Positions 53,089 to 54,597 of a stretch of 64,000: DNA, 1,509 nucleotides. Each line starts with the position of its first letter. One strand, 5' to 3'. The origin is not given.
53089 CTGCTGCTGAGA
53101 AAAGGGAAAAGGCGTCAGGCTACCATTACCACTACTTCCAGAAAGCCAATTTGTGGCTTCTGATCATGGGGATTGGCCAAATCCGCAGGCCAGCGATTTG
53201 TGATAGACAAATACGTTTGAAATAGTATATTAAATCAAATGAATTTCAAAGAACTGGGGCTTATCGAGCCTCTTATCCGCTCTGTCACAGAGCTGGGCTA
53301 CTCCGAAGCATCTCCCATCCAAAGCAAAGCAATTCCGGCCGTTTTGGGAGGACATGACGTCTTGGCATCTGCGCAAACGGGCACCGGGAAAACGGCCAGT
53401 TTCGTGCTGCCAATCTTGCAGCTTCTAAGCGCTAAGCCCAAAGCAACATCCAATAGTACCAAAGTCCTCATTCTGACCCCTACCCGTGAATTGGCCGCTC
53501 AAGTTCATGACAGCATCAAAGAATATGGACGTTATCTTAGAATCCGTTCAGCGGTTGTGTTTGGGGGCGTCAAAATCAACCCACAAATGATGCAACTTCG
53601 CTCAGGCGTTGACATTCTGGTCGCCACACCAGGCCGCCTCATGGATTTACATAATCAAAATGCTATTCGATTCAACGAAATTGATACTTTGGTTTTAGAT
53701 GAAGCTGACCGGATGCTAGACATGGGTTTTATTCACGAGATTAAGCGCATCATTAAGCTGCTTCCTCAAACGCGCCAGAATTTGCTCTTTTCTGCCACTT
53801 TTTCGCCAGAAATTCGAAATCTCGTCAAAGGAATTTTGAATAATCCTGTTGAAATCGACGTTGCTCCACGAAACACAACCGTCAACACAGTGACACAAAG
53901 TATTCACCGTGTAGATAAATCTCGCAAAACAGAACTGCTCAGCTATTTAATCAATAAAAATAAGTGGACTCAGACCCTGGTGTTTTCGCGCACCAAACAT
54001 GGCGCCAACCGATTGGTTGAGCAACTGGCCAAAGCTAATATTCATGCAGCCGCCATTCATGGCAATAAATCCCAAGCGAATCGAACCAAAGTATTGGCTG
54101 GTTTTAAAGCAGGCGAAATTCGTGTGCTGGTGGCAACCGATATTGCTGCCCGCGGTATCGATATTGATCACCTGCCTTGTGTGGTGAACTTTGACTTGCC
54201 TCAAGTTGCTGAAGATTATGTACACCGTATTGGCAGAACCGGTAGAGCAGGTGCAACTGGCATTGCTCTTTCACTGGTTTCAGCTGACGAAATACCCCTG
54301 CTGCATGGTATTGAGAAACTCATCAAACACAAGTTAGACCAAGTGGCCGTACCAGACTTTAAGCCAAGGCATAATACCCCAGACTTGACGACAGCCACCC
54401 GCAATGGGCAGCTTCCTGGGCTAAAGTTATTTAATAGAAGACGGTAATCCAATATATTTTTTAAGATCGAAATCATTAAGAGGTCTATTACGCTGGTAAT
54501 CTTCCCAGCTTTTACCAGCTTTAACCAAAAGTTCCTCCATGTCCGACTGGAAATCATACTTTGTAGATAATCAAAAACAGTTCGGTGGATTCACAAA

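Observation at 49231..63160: Family of ~100-bp elements with tandem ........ motif upstream of three genes and flanking tRNA-Ser; delimits an accessory-looking region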

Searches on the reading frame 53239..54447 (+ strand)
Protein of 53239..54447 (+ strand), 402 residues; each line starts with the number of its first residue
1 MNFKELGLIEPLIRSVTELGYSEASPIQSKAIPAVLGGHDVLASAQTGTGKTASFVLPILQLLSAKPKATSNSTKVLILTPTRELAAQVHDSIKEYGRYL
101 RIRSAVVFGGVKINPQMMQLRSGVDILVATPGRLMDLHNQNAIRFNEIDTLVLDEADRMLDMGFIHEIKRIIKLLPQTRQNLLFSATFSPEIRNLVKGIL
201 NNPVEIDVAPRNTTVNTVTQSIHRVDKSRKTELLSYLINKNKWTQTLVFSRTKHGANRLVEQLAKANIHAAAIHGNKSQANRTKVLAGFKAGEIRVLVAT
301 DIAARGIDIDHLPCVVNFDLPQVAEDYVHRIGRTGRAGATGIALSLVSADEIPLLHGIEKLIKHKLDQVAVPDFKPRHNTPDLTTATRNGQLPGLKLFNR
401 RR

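Call 12: find_encoding_contigs(protein=window:53239-54447:+, flank=10000, max_places=10)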
Protein window:53239-54447:+ (402 aa): 1 contig read that carries it; 1 place shown.
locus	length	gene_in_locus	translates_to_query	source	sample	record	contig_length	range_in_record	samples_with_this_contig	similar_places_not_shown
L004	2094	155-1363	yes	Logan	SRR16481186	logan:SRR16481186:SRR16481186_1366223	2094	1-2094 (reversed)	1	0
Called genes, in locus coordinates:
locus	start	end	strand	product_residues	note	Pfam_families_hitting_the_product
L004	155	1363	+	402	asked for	PF00270:DEAD, PF04851:ResIII, PF00271:Helicase_C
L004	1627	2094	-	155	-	?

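Call 35: find_homologous_proteins(query=window:53239-54447:+, max_evalue=1e-100)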
Query window:53239-54447:+ (402 aa): 7999 proteins with E <= 1e-100 among 8000 candidates; the best 120 are listed.
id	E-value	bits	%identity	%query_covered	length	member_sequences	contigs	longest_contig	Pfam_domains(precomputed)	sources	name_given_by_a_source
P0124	1.7e-259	878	100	100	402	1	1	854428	PF00270.36,PF00271.38,PF04851.22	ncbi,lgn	-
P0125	8.3e-220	747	86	99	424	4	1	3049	PF00270.36,PF13245.13,PF00271.38,PF04851.22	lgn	-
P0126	1.5e-217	740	87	98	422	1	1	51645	PF00270.36,PF13245.13,PF00271.38,PF04851.22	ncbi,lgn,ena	-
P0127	1.2e-208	711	82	100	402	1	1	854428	PF00270.36,PF00271.38,PF04851.22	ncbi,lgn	-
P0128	3.3e-205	699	81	100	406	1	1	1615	PF00270.36,PF13245.13,PF00271.38,PF04851.22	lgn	-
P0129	4.0e-204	696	83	96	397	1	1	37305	PF00270.36,PF13245.13,PF00271.38,PF04851.22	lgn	-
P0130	1.3e-190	651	78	95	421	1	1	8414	PF00270.36,PF00271.38,PF04851.22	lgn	-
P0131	4.2e-190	650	77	95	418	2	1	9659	PF00270.36,PF00271.38,PF04851.22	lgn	-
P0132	4.7e-190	650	74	97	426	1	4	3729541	PF00270.36,PF13245.13,PF00271.38,PF04851.22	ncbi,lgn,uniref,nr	ncbi:DEAD/DEAH box helicase [Legionella cherrii]|uniref:DEAD-box ATP-dependent RNA helicase RhpA n=1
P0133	6.7e-190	649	75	97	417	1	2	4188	PF00270.36,PF00271.38,PF04851.22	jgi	jgi:ATP-dependent RNA helicase RhlE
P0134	3.1e-189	647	76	97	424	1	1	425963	PF00270.36,PF00271.38,PF04851.22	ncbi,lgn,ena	-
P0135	5.1e-189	646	75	97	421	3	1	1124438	PF00270.36,PF13245.13,PF00271.38,PF04851.22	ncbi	ncbi:DEAD/DEAH box helicase [Legionella sp. WA2024007413]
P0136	5.3e-189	646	77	95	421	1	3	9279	PF00270.36,PF00271.38,PF04851.22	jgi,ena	-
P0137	6.5e-189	646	74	97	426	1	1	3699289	PF00270.36,PF00271.38,PF04851.22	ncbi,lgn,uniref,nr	ncbi:DEAD/DEAH box helicase [Legionella sp. PATHC035]|uniref:DEAD/DEAH box helicase n=1 Tax=Legionel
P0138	7.1e-189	646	78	95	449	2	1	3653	PF00270.36,PF00271.38,PF04851.22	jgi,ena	-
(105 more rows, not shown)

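Call 36: find_encoding_contigs(protein=P0127, flank=10000, max_places=4)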
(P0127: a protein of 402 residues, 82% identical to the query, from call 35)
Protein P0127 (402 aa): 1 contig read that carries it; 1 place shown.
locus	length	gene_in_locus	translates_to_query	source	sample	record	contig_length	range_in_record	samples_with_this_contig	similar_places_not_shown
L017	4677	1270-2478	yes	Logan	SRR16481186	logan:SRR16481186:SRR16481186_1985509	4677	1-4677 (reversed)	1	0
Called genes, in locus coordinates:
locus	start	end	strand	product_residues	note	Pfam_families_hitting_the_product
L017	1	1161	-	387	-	?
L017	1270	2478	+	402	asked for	PF00270:DEAD, PF04851:ResIII, PF00271:Helicase_C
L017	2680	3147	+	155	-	-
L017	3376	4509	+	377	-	PF17785:PUA_3, PF10672:Methyltrans_SAM, PF05175:MTS (weak)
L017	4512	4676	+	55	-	?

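Call 37: find_encoding_contigs(protein=P0126, flank=10000, max_places=4)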
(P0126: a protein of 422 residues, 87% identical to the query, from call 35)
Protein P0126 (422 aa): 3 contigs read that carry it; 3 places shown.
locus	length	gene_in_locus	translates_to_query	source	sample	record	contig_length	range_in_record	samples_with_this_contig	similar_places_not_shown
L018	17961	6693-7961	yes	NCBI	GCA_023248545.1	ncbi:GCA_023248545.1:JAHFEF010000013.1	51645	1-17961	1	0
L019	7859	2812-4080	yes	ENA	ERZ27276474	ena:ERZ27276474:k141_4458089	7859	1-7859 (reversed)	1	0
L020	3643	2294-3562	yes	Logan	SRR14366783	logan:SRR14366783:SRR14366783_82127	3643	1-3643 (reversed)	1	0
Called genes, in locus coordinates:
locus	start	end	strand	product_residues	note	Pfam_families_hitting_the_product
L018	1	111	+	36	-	?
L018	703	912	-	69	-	-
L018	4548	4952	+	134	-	-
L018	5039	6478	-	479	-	PF01637:ATPase_2, PF13191:AAA_16 (weak), PF13173:AAA_14 (weak), PF03008:DUF234 (weak)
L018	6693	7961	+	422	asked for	PF00270:DEAD, PF04851:ResIII, PF13245:AAA_19 (faint), PF00271:Helicase_C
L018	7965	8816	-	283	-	PF02627:CMD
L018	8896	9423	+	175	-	-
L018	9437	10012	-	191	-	PF02075:RuvC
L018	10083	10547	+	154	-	-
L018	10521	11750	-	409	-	PF00654:Voltage_CLC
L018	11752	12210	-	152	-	PF02669:KdpC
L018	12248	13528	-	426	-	PF00180:Iso_dh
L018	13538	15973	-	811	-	PF01343:Peptidase_S49, PF00574:CLP_protease (faint), PF01343:Peptidase_S49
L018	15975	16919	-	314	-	PF01012:ETF, PF00766:ETF_alpha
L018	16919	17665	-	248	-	PF01012:ETF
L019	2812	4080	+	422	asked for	PF00270:DEAD, PF04851:ResIII, PF13245:AAA_19 (faint), PF00271:Helicase_C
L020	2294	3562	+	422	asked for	PF00270:DEAD, PF04851:ResIII, PF13245:AAA_19 (faint), PF00271:Helicase_C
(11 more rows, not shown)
